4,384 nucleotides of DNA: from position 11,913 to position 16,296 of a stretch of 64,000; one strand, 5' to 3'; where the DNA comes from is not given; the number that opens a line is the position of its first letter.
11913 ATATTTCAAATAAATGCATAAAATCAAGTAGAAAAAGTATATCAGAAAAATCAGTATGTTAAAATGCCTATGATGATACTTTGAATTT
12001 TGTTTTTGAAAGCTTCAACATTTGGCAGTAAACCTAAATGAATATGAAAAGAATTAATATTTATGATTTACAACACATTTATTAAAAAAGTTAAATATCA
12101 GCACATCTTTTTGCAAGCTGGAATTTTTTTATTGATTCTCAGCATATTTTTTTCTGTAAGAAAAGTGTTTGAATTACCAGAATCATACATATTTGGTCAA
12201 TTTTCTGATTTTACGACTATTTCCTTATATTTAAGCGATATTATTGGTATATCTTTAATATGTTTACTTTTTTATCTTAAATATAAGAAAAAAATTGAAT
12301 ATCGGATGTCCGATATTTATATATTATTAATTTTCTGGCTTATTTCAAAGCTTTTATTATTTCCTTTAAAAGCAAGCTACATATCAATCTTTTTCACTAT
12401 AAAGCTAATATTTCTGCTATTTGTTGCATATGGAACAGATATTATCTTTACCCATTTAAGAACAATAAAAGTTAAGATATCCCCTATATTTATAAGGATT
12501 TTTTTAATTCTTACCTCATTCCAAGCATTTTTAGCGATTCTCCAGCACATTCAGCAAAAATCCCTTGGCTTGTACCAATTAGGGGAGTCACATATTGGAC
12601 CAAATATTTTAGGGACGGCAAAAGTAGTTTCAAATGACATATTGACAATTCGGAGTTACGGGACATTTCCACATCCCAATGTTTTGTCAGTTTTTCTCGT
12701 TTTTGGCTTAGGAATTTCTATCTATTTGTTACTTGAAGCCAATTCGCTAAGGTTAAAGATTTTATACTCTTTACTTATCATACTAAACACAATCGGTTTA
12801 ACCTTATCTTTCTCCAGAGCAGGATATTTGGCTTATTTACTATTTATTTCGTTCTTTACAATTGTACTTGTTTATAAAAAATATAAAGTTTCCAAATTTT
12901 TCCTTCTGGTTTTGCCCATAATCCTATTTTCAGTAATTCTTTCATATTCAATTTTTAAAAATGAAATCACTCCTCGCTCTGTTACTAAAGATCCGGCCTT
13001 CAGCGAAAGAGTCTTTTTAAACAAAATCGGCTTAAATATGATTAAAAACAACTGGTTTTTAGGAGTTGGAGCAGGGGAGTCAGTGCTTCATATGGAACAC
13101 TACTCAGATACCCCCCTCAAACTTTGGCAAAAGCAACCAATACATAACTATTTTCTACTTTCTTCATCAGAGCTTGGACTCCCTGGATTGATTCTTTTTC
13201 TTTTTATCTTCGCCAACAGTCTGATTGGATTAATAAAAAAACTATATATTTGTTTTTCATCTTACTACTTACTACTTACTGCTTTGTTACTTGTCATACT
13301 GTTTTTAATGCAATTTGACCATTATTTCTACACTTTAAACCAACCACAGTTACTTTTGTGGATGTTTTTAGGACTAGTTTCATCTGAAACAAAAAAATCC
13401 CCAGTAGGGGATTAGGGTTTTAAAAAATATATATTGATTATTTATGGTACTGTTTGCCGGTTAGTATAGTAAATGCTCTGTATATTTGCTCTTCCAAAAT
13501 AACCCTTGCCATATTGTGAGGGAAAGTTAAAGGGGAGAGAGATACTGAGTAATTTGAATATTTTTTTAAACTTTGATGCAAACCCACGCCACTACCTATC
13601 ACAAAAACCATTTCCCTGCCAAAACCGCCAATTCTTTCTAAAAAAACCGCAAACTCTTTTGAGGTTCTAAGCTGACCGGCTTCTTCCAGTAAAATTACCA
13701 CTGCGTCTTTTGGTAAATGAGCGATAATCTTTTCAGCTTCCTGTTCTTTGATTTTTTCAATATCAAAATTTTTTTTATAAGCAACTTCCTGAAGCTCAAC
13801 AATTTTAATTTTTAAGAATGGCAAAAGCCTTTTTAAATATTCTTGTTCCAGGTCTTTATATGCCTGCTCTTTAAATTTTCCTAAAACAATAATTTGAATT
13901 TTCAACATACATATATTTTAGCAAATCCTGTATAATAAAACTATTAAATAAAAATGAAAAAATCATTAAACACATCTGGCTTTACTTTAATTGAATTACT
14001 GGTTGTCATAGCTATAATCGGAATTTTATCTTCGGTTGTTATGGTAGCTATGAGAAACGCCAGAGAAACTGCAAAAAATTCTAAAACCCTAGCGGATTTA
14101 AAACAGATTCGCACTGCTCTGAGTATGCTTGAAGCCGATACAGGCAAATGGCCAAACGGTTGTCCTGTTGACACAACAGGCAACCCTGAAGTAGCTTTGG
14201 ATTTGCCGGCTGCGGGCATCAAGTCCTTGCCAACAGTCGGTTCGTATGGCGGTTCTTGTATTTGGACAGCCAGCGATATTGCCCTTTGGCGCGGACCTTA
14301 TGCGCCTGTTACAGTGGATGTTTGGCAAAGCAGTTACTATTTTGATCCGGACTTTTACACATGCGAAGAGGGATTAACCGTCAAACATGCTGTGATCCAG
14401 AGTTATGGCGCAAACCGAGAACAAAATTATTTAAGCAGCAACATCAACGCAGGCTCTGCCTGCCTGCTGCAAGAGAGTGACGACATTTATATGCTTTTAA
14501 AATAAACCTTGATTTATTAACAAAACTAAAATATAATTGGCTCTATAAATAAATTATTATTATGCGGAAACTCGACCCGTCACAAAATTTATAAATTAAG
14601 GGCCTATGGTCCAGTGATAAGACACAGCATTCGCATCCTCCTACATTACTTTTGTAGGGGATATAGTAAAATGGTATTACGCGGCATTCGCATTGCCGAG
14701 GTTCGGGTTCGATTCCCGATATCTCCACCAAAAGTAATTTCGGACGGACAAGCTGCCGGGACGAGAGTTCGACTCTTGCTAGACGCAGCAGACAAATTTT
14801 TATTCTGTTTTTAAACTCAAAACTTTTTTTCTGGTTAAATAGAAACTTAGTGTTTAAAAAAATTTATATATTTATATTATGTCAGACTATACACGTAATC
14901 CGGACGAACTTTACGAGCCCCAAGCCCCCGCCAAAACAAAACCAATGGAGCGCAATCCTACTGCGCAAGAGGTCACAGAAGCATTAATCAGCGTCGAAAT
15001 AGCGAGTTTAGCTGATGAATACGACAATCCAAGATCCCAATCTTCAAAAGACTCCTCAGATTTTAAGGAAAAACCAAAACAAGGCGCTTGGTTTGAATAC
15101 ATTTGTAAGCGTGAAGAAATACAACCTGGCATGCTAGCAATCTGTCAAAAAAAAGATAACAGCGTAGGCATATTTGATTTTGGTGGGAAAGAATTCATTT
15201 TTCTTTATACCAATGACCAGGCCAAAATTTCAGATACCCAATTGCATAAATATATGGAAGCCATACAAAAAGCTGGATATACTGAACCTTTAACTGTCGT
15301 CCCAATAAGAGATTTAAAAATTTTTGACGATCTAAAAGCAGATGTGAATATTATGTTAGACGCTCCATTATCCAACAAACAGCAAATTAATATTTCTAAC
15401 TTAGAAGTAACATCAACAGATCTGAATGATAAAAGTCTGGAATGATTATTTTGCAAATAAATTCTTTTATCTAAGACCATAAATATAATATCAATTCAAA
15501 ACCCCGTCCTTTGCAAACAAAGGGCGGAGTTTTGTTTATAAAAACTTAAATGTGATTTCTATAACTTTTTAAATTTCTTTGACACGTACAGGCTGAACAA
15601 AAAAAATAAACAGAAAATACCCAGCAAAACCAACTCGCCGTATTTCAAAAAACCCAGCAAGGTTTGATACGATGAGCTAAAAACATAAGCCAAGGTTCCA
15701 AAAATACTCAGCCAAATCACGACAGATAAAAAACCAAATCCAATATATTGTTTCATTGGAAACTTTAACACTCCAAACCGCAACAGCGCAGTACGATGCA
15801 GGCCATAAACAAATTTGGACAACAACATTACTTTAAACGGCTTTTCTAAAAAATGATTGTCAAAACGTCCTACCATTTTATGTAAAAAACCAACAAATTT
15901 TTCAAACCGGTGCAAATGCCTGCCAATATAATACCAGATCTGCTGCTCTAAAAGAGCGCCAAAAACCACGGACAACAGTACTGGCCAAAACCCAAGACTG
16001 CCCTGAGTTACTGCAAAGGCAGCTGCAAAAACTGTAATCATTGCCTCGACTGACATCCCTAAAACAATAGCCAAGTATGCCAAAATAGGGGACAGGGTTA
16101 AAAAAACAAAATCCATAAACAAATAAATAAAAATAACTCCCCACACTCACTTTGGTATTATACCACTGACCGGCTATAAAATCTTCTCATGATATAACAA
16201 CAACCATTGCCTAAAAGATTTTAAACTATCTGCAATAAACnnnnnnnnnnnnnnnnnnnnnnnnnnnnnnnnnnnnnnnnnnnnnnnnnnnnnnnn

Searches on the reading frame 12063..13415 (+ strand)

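Call 62: search_protein_families(library=pfam, proteins=[window:12063-13415:+], max_evalue=0.0001)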
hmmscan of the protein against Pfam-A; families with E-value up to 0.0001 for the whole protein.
window:12063-13415:+ (450 aa): 1 family
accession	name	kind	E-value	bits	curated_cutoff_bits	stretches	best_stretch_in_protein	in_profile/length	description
PF04932.20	Wzy_C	-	8.4e-20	71.5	31.7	1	238-380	2-149/149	O-Antigen ligase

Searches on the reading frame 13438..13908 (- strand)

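Call 62: search_protein_families(library=pfam, proteins=[window:13438-13908:-], max_evalue=0.0001)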
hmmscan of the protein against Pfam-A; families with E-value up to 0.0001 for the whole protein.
window:13438-13908:- (156 aa): 1 family
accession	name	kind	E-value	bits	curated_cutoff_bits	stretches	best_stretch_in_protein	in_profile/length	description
PF02590.22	SPOUT_MTase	-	6.5e-46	156.6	27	1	2-155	1-154/154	Predicted SPOUT methyltransferase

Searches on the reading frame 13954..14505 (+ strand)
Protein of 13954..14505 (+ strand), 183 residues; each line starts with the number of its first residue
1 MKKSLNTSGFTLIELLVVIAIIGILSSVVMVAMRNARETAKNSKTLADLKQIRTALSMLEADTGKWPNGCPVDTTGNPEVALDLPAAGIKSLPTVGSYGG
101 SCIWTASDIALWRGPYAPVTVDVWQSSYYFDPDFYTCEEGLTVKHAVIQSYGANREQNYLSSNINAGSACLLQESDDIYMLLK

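Call 63: search_protein_families(library=pfam, proteins=[window:13954-14505:+], max_evalue=0.0001)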
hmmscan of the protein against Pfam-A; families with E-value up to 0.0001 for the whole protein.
window:13954-14505:+ (183 aa): 1 family
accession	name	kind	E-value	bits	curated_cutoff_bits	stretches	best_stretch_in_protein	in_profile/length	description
PF07963.17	N_methyl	-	3.4e-07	30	21.2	1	7-29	4-26/27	Prokaryotic N-terminal methylation motif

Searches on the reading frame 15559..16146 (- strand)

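Call 63: search_protein_families(library=pfam, proteins=[window:15559-16146:-], max_evalue=0.0001)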
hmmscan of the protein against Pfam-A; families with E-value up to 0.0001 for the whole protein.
window:15559-16146:- (195 aa): 1 family
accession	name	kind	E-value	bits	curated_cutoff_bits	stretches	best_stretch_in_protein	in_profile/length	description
PF09335.16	VTT_dom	-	3.4e-06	28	33.9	1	42-151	10-119/123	VTT domain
